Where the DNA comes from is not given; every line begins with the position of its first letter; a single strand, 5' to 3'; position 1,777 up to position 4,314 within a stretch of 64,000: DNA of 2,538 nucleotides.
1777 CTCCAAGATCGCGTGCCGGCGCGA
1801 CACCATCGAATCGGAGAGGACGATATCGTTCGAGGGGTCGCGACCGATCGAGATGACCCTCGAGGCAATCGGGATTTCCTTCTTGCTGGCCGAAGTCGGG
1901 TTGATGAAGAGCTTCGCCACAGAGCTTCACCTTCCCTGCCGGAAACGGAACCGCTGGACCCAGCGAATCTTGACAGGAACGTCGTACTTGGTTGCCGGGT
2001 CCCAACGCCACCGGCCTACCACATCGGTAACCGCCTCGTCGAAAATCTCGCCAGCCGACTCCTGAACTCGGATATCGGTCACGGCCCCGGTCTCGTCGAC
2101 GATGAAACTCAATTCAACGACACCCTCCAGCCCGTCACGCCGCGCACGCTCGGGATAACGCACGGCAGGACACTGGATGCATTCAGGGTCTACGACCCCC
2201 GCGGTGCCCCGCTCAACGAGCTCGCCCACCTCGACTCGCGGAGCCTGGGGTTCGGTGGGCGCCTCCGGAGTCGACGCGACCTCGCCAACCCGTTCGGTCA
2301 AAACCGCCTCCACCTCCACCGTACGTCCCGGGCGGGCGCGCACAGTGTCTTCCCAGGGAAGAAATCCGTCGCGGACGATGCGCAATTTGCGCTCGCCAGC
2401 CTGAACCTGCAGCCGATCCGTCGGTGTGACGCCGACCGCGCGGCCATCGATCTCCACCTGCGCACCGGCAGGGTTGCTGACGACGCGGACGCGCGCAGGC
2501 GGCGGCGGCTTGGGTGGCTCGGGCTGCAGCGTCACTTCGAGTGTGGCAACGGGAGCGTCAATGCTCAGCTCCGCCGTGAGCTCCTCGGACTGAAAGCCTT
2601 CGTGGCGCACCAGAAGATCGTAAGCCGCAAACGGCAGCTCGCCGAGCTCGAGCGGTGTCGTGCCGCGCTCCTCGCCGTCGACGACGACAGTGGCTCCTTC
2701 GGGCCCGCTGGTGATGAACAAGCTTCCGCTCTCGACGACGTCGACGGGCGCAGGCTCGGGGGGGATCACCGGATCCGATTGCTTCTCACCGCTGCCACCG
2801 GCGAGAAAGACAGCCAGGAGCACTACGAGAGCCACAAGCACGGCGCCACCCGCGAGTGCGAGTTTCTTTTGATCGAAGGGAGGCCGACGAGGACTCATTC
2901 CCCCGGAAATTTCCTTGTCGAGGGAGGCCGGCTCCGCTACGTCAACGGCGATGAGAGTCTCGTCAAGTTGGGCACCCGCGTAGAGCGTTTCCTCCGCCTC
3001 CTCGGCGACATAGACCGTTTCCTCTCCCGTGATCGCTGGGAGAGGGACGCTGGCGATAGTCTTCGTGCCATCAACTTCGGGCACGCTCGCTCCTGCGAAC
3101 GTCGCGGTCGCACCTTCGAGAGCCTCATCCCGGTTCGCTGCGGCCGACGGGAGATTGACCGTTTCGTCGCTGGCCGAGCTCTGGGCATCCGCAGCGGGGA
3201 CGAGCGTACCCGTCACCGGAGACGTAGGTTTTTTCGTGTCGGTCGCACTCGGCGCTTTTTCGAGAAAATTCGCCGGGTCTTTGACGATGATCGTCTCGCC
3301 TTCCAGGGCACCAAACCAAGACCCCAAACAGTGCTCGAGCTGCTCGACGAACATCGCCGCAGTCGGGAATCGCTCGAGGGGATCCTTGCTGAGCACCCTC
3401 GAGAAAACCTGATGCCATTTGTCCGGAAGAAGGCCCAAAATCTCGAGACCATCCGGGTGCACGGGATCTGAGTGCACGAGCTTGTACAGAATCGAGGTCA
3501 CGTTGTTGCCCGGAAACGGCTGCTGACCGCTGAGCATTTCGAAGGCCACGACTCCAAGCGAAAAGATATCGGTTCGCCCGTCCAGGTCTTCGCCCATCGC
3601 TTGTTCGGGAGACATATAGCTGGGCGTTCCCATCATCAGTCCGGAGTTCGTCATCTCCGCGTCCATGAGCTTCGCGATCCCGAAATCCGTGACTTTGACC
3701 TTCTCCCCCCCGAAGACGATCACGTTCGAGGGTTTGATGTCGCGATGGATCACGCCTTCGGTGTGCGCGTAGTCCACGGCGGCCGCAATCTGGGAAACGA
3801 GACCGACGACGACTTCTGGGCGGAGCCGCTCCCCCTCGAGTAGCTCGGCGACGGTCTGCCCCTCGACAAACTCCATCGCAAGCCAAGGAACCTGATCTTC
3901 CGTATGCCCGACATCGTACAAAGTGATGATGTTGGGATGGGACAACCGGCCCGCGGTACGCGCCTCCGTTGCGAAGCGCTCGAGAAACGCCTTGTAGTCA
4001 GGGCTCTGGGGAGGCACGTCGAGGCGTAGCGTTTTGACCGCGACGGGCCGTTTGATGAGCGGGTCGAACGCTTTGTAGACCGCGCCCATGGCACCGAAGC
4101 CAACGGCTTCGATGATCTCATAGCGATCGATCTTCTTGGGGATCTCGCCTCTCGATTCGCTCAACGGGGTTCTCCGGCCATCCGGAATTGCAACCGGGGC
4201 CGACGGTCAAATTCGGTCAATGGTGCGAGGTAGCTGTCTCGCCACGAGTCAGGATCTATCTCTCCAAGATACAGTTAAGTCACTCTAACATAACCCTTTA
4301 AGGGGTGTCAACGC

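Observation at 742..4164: Ser/Thr kinase with extracytoplasmic PEGA x2 + TonB-C domain, paired with an FHA - double zinc-ribbon - RDD membrane protein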

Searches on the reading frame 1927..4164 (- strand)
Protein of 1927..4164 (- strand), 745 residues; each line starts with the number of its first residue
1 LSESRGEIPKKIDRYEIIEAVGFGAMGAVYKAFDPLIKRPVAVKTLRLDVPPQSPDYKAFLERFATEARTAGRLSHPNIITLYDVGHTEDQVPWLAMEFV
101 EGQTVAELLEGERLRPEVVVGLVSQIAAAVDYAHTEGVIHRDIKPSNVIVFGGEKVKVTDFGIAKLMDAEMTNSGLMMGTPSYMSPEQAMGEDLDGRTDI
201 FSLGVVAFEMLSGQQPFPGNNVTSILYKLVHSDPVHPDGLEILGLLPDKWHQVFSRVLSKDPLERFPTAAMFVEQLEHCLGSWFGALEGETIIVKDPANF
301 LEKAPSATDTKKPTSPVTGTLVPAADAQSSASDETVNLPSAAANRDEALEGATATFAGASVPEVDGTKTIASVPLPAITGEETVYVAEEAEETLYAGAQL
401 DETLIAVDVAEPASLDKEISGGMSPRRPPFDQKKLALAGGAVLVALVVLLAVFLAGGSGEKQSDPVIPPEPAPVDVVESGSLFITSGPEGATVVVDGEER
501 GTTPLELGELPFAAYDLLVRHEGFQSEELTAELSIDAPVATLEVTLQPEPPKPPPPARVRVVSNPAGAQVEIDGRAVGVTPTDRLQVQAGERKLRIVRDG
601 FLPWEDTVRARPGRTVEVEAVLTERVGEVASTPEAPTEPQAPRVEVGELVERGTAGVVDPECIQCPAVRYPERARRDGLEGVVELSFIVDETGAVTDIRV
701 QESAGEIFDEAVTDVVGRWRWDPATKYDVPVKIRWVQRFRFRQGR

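Call 3: search_protein_families(library=pfam, proteins=[window:1927-4164:-], max_evalue=0.1)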
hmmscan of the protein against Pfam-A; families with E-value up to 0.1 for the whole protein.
window:1927-4164:- (745 aa): 9 families
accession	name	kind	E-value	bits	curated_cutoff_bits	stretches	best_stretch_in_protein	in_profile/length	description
PF00069.31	Pkinase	-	1.1e-46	159.8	31.7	1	15-266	1-252/263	Protein kinase domain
PF07714.23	PK_Tyr_Ser-Thr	-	3e-31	109.1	23.1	1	17-265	3-248/258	Protein tyrosine and serine/threonine kinase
PF08308.17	PEGA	-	1.3e-26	92.7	20.8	2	559-624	4-69/71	PEGA domain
PF03544.19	TonB_C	-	5.7e-19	68.8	24.6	1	667-742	2-78/79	Gram-negative bacterial TonB protein C-terminal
PF03109.22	ABC1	-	0.00019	21.1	22.9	1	94-171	144-221/244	ABC1 atypical kinase-like domain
PF13620.12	CarboxypepD_reg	-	0.00026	21.7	32.3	0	585-623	42-82/82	Carboxypeptidase regulatory-like domain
PF01636.29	APH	-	0.0011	19.2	23.2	0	133-169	165-202/239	Phosphotransferase enzyme family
PF17667.7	Pkinase_fungal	-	0.0045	16.2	24.1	1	113-198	283-374/387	Fungal protein kinase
PF23374.1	Fn3_arc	-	0.055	14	28.9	0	547-583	13-53/78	Archaeal fibronectin-III type-like domain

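Call 4: search_protein_families(library=ncbifam, proteins=[window:1927-4164:-], max_evalue=0.1)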
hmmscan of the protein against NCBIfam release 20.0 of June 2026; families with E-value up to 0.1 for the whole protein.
window:1927-4164:- (745 aa): 29 families (the best 25 are shown)
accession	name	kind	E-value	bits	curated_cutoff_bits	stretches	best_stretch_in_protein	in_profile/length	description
NF033483.0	PknB_PASTA_kin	equivalog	1e-84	285.6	450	1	13-313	7-303/563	Stk1 family PASTA domain-containing Ser/Thr kinase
NF052427.1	StpK7MSMEG_1200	equivalog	7.3e-49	166.7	900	1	12-277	6-266/601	serine/threonine protein kinase StpK7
NF047741.1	antiphage_MADS6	equivalog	1.2e-42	146.2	460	2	122-281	304-462/612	methylation-associated defense system protein kinase MAD6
NF009651.0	PRK13184.1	equivalog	4.9e-39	134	839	1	12-280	1-291/932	serine/threonine-protein kinase PknD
TIGR03903.1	TOMM_kin_cyc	equivalog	3e-38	131.4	705.75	1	40-276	5-244/1267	TOMM system kinase/cyclase fusion protein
NF053615.1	SerThrKinAfsKStmc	equivalog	7e-31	107.6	1300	1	9-327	9-317/809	protein serine/threonine kinase AfsK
NF038150.1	lanthi_synth_IV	equivalog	1.2e-23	83.5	650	1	13-220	189-399/851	class IV lanthionine synthetase LanL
NF033442.0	BREX_PglW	equivalog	5.4e-22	77.4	990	2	62-269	553-759/1391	BREX system serine/threonine kinase PglW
NF038151.1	lanthi_synth_III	equivalog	3.1e-15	55.7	575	1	10-212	218-424/833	class III lanthionine synthetase LanKC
NF038079.1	TonB_sider_MxcH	equivalog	6.4e-15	54.3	925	1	660-743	2-85/792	TonB-dependent siderophore myxochelin receptor MxcH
TIGR01352.1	tonB_Cterm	subfamily_domain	8.4e-15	54.9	27.1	1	669-742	2-74/76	TonB family protein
TIGR03724.2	arch_bud32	equivalog_domain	6.2e-09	35.6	125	1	62-168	38-135/193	KEOPS complex kinase/ATPase Bud32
NF058632.1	SerThrKinPrkT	equivalog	1.7e-08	33.8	280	1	13-162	21-163/322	serine/threonine protein kinase PrkT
NF047815.1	LIC10124_lipo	equivalog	3.4e-08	32.5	650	2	558-618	199-259/516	LIC10124 family lipoprotein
NF043056.1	T4SS_LegK1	equivalog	3.5e-08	32.5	550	1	135-206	207-279/516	Dot/Icm T4SS effector kinase LegK1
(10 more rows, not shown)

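Call 5: find_homologous_proteins(query=window:1927-4164:-, max_evalue=0.00001)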
Query window:1927-4164:- (745 aa): 7569 proteins with E <= 0.00001 among 8000 candidates; the best 120 are listed.
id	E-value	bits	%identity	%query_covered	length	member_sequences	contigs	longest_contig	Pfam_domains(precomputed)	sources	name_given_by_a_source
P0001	0.0e+0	1646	100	100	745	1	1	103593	PF07714.24,PF00069.32,PF03544.20,PF08308.18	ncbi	-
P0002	0.0e+0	1161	74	100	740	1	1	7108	PF07714.24,PF00069.32,PF03544.20,PF08308.18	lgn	-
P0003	0.0e+0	1107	69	100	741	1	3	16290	PF07714.24,PF00069.32,PF03544.20,PF08308.18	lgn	-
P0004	0.0e+0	1072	69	100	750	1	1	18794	PF07714.24,PF00069.32,PF03544.20,PF08308.18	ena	-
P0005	0.0e+0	1064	68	100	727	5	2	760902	PF07714.24,PF00069.32,PF03544.20,PF08308.18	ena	-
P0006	0.0e+0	1056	69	100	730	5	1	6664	PF07714.24,PF00069.32,PF03544.20,PF08308.18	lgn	-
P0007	0.0e+0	1052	68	100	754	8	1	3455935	PF07714.24,PF00069.32,PF03544.20,PF08308.18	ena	-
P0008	0.0e+0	1029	66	100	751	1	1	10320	PF07714.24,PF00069.32,PF03544.20,PF08308.18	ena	-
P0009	1.6e-271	921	60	100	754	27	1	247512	PF07714.24,PF00069.32,PF03544.20,PF08308.18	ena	-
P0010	4.1e-270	916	59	100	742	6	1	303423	PF07714.24,PF00069.32,PF03544.20,PF08308.18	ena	-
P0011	5.0e-269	913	60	100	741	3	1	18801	PF07714.24,PF00069.32,PF03544.20,PF08308.18,PF13620.13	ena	-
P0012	1.6e-268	911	59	100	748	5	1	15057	PF07714.24,PF00069.32,PF03544.20,PF08308.18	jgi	-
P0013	3.3e-265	900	58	100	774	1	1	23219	PF07714.24,PF00069.32,PF03544.20,PF03109.23,PF08308.18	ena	-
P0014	1.7e-264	898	57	100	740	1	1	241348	PF07714.24,PF00069.32,PF03544.20,PF03109.23,PF08308.18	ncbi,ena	-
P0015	9.2e-264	895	57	100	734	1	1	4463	PF07714.24,PF00069.32,PF03544.20,PF03109.23,PF08308.18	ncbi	-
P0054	9.9e-240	816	54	99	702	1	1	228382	PF07714.24,PF00069.32,PF03544.20,PF03109.23,PF08308.18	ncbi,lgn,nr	ncbi:MAG TPA: TonB family protein [Vicinamibacteria bacterium]|nr:TonB family protein [Vicinamibacte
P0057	4.4e-219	748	50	100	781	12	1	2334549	PF07714.24,PF00069.32,PF03544.20,PF03109.23,PF08308.18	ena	-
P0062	1.9e-213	729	51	98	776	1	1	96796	PF07714.24,PF00069.32,PF03544.20,PF03109.23,PF08308.18,PF13620.13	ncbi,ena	-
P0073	4.2e-208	711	72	40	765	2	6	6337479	PF07714.24,PF00069.32,PF03544.20,PF03109.23,PF08308.18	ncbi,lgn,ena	-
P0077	4.1e-207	708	66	46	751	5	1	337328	PF07714.24,PF00069.32,PF03544.20,PF03109.23,PF08308.18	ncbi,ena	-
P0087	3.3e-189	649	44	100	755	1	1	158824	PF07714.24,PF00069.32,PF03544.20,PF03109.23,PF08308.18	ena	-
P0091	1.0e-177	611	72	34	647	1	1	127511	PF07714.24,PF00069.32,PF03544.20,PF08308.18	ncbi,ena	-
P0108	1.2e-164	568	42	99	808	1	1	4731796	PF07714.24,PF00069.32,PF03544.20,PF03109.23,PF08308.18,PF13620.13,PF01636.30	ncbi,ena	-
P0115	4.0e-164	566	66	40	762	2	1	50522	PF07714.24,PF00069.32,PF03544.20,PF08308.18,PF13620.13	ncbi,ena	-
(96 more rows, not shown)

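Call 7: find_encoding_contigs(protein=P0001, flank=10000, max_places=3)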
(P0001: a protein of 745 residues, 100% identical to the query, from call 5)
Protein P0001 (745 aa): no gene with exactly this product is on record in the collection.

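Call 8: find_encoding_contigs(protein=P0057, flank=8000, max_places=2)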
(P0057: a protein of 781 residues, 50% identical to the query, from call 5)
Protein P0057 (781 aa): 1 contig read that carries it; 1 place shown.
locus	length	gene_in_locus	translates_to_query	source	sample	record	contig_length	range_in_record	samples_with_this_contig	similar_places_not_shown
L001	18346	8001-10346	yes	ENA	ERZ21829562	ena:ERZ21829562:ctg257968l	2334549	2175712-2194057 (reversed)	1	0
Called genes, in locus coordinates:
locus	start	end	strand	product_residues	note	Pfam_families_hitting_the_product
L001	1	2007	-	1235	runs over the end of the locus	PF02574:S-methyl_trans, PF00809:Pterin_bind, PF02607:B12-binding_2, PF02310:B12-binding, PF02965:Met_synt_B12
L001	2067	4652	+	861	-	PF00246:Peptidase_M14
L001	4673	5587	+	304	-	PF04389:Peptidase_M28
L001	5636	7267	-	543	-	PF10079:Rossmann-like_BshC, PF24850:CC_BshC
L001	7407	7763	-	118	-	PF01022:HTH_5, PF12840:HTH_20 (weak), PF13412:HTH_24 (weak)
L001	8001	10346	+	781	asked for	PF00069:Pkinase, PF07714:PK_Tyr_Ser-Thr, PF03109:ABC1 (weak), PF08308:PEGA, PF03544:TonB_C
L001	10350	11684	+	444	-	PF16697:Yop-YscD_cpl, PF00498:FHA, PF12773:DZR, PF13240:Zn_Ribbon_1 (faint), PF06271:RDD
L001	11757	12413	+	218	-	PF10502:Peptidase_S26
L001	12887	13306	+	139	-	PF03682:UPF0158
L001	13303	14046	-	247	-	PF07722:Peptidase_C26, PF00117:GATase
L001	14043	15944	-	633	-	PF03485:Arg_tRNA_synt_N, PF00750:tRNA-synt_1d, PF05746:DALR_1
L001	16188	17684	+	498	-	-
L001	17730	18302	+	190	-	-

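Call 9: find_encoding_contigs(protein=P0108, flank=8000, max_places=2)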
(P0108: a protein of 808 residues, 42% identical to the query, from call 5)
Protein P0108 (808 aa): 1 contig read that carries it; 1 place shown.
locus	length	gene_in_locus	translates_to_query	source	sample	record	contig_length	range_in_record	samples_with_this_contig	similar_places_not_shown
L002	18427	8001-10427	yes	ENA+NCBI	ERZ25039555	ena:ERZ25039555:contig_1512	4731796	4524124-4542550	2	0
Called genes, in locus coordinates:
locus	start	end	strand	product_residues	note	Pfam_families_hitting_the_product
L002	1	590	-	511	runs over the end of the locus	PF00149:Metallophos, PF09587:PGA_cap (weak), PF02872:5_nucleotid_C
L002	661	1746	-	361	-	PF02805:Ada_Zn_binding, PF00165:HTH_AraC (faint), PF12833:HTH_18, PF01035:DNA_binding_1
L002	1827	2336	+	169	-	-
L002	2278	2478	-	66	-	-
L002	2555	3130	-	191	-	-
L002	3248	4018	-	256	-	PF00072:Response_reg, PF00486:Trans_reg_C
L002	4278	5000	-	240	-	PF02585:PIG-L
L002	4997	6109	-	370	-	PF13439:Glyco_transf_4, PF13579:Glyco_trans_4_4, PF13477:Glyco_trans_4_2, PF20706:GT4-conflict, PF00534:Glycos_transf_1, PF13692:Glyco_trans_1_4, PF13524:Glyco_trans_1_2 (faint)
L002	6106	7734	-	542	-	PF10079:Rossmann-like_BshC, PF24850:CC_BshC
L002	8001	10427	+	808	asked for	PF00069:Pkinase, PF07714:PK_Tyr_Ser-Thr, PF01636:APH (faint), PF03109:ABC1 (weak), PF08308:PEGA, PF13620:CarboxypepD_reg (faint), PF08308:PEGA, PF03544:TonB_C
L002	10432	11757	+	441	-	PF16697:Yop-YscD_cpl, PF00498:FHA, PF13248:Zn_ribbon_3 (faint), PF12773:DZR, PF13240:Zn_Ribbon_1 (faint), PF06271:RDD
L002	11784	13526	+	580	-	PF10502:Peptidase_S26, PF00988:CPSase_sm_chain, PF00117:GATase, PF07722:Peptidase_C26 (faint)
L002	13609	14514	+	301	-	-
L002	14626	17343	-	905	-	PF03699:UPF0182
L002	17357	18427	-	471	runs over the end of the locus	PF00884:Sulfatase, PF01663:Phosphodiest (faint), PF16347:SGSH_C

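Call 10: find_encoding_contigs(protein=P0073, flank=8000, max_places=2)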
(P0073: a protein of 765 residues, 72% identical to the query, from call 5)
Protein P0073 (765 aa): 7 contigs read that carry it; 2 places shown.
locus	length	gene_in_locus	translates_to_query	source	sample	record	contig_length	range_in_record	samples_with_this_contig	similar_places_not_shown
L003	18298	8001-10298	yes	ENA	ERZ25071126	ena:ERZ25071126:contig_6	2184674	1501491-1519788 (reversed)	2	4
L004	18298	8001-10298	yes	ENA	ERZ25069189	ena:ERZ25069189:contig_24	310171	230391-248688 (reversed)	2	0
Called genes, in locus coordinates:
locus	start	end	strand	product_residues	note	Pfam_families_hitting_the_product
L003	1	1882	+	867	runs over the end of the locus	PF00246:Peptidase_M14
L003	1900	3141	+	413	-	PF00375:SDF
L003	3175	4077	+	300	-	PF04389:Peptidase_M28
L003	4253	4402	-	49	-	-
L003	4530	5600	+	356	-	-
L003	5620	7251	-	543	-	PF10079:Rossmann-like_BshC, PF24850:CC_BshC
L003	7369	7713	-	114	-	PF01022:HTH_5, PF12840:HTH_20 (weak)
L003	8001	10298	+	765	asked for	PF00069:Pkinase, PF07714:PK_Tyr_Ser-Thr, PF03109:ABC1 (faint), PF08308:PEGA, PF03544:TonB_C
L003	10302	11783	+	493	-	PF16697:Yop-YscD_cpl, PF00498:FHA, PF12773:DZR, PF06271:RDD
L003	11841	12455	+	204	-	PF10502:Peptidase_S26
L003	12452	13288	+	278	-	PF01734:Patatin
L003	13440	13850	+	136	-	PF03682:UPF0158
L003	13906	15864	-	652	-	PF03485:Arg_tRNA_synt_N, PF00750:tRNA-synt_1d, PF05746:DALR_1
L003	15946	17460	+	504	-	-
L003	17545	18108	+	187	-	-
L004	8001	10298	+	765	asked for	PF00069:Pkinase, PF07714:PK_Tyr_Ser-Thr, PF03109:ABC1 (faint), PF08308:PEGA, PF03544:TonB_C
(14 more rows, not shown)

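Call 11: find_related_loci(query=window:1927-4164:-, collection=genome_contigs, flank=6000)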
Query window:1927-4164:- (745 aa) in genome_contigs; peptide patterns used: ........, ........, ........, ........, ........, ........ (x = any residue, [..] = any of these).
157 stretches matched a pattern; 92 encode a relative of the query (tblastn E <= 1e-3); the best 80 are kept; 79 distinct loci.
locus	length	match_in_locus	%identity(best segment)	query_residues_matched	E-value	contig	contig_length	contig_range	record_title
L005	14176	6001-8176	57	1-737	0e+0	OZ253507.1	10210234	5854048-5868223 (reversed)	MAG: Candidatus Marinacidobacterales bacterium isolate be89a19c-e000-4bee-9fbc-49585ca06e7f genome assembly, chromosome:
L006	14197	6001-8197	60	1-739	0e+0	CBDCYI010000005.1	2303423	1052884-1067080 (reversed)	MAG: Candidatus Marinacidobacterales bacterium isolate b59a947e-d931-455a-aa23-38fe8c6b6c4e genome assembly, contig: con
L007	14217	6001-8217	60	1-737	0e+0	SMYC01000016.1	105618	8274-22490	MAG: Acidobacteria bacterium isolate N075bin57 k141_146986, whole genome shotgun sequence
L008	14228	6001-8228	71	1-745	0e+0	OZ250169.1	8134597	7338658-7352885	MAG: Candidatus Marinacidobacterales bacterium isolate 549cdbe4-9bbc-4d2b-bb60-052536d6f51f genome assembly, chromosome:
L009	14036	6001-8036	44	1-660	4e-96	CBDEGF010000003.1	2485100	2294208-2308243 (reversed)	MAG: Candidatus Marinacidobacterales bacterium isolate c082ba49-c445-4dc2-813e-242f56799b7a genome assembly, contig: con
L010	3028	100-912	43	5-282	3e-59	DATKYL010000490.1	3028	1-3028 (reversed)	MAG TPA_asm: Acidobacteriota bacterium isolate SMAG_U14218 k141_4282641, whole genome shotgun sequence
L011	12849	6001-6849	37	13-304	4e-50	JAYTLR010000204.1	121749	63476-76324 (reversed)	MAG: Akkermansia sp. isolate GFS_3381 GFS_3381_203, whole genome shotgun sequence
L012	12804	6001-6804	40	15-280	6e-46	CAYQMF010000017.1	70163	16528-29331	MAG TPA_asm: uncultured candidatus Brocadiaceae bacterium isolate SRP237561_co1_290 genome assembly, contig: NODE_502_le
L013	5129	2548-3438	37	14-312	7e-46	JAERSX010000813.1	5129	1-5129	MAG: Deltaproteobacteria bacterium isolate BH17 c_000000009351, whole genome shotgun sequence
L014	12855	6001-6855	34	5-278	2e-45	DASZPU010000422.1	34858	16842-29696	MAG TPA_asm: Nannocystaceae bacterium isolate SMAG_U5979 k141_17787, whole genome shotgun sequence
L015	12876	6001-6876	36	7-278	3e-44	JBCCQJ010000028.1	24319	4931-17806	MAG: Bacteroidota bacterium isolate P01_D01_bin.15 k141_535949_length_24319_cov_14.0000, whole genome shotgun sequence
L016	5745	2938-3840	35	4-281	3e-44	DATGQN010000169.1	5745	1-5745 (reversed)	MAG TPA_asm: Myxococcaceae bacterium isolate SMAG_U10425 k141_1991066, whole genome shotgun sequence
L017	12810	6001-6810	37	10-277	4e-44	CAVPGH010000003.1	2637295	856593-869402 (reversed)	MAG: uncultured Acidobacteriota bacterium isolate MFD10007.bin.2.4 genome assembly, contig: contig_6528, whole genome sh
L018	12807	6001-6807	35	10-281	1e-41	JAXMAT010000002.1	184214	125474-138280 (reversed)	MAG: Gemmataceae bacterium isolate STL-PLA17 C1.323.fa-2, whole genome shotgun sequence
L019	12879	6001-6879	32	3-284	1e-41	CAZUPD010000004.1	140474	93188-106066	MAG TPA_asm: uncultured Nannocystaceae bacterium isolate SRP334346_co1_110 genome assembly, contig: NODE_161_length_1404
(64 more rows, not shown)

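Call 35: list_cluster_members(proteins=[P0001, P0014, P0054, P0062, P0073, P0077, P0087, P0108, P0115, P0091])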
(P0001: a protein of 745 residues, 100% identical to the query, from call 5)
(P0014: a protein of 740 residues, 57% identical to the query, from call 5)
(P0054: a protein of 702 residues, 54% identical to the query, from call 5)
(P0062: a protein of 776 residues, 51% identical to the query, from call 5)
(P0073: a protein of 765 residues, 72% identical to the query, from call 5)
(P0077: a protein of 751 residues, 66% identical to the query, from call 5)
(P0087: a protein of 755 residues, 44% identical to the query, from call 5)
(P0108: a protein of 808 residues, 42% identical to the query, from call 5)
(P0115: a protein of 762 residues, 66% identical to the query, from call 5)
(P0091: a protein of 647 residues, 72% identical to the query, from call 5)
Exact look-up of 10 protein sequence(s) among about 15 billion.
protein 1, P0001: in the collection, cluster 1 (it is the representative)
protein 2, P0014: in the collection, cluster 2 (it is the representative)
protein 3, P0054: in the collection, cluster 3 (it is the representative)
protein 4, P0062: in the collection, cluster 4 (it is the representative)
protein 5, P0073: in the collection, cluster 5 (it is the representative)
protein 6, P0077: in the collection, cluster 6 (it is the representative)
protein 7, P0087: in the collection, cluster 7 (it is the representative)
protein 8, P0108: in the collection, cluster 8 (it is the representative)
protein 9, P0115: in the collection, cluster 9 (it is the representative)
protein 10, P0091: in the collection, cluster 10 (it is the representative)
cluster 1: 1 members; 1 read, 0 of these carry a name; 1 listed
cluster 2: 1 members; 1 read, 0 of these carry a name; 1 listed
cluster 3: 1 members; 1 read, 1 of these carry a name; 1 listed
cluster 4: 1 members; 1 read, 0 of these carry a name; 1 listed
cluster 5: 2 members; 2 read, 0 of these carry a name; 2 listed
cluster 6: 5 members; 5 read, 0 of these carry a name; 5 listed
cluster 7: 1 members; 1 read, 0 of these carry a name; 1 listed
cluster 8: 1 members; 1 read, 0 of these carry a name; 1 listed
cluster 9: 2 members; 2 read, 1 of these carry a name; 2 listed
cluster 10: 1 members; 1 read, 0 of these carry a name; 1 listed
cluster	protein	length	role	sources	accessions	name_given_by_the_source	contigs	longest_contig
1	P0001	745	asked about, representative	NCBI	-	-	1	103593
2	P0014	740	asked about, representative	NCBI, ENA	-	-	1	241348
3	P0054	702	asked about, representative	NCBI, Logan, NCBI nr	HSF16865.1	MAG TPA: TonB family protein [Vicinamibacteria bacterium] | TonB family protein [Vicinamibacteria bacterium]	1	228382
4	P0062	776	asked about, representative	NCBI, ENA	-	-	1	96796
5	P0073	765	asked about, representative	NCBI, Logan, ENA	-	-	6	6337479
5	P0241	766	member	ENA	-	-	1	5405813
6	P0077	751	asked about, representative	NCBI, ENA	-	-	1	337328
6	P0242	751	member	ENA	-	-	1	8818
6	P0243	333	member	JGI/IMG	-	-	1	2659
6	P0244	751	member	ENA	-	-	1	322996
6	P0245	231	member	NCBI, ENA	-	-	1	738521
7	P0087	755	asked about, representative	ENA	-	-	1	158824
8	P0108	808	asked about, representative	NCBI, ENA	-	-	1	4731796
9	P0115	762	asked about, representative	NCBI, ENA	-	-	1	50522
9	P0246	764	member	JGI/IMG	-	TonB family protein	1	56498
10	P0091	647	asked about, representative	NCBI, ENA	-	-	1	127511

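Call 63: search_protein_families(library=padloc, proteins=[window:1927-4164:-], max_evalue=0.001)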
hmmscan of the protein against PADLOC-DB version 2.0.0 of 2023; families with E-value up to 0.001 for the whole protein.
window:1927-4164:- (745 aa): 36 families (the best 25 are shown)
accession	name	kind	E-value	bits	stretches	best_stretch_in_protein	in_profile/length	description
PDLC04061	PD-T4-6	-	2.9e-91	305.5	1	13-324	16-284/510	-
PDLC04060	PD-T4-6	-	2.2e-81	272.2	1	13-279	8-269/486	-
PDLC04042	PD-T4-6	-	2.5e-80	268.3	1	12-279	8-272/292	-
PDLC04053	PD-T4-6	-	2.6e-76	255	1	10-281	6-273/311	-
PDLC04057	PD-T4-6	-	5.1e-72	241.3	1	13-282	8-273/443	-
PDLC04054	PD-T4-6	-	4.8e-71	238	1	12-344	9-334/347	-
PDLC04043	PD-T4-6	-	7.6e-69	230.9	1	8-290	10-285/452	-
PDLC04052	PD-T4-6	-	2.7e-67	226.1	1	13-410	9-404/496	-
PDLC04040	PD-T4-6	-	3.4e-67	225.4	1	21-280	2-266/547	-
PDLC04138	mad6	-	5.2e-67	225.2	1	7-280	45-314/659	mads_6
PDLC04039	PD-T4-6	-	4.1e-65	218.6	1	10-307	11-302/458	-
PDLC04047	PD-T4-6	-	7.3e-63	210.6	1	12-281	9-274/327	-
PDLC04041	PD-T4-6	-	1.2e-59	200.7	1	15-318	30-294/443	-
PDLC04064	PD-T4-6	-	3.7e-58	195.3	1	10-280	17-281/369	-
PDLC04048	PD-T4-6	-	1.1e-56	190.8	1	13-276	10-269/354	-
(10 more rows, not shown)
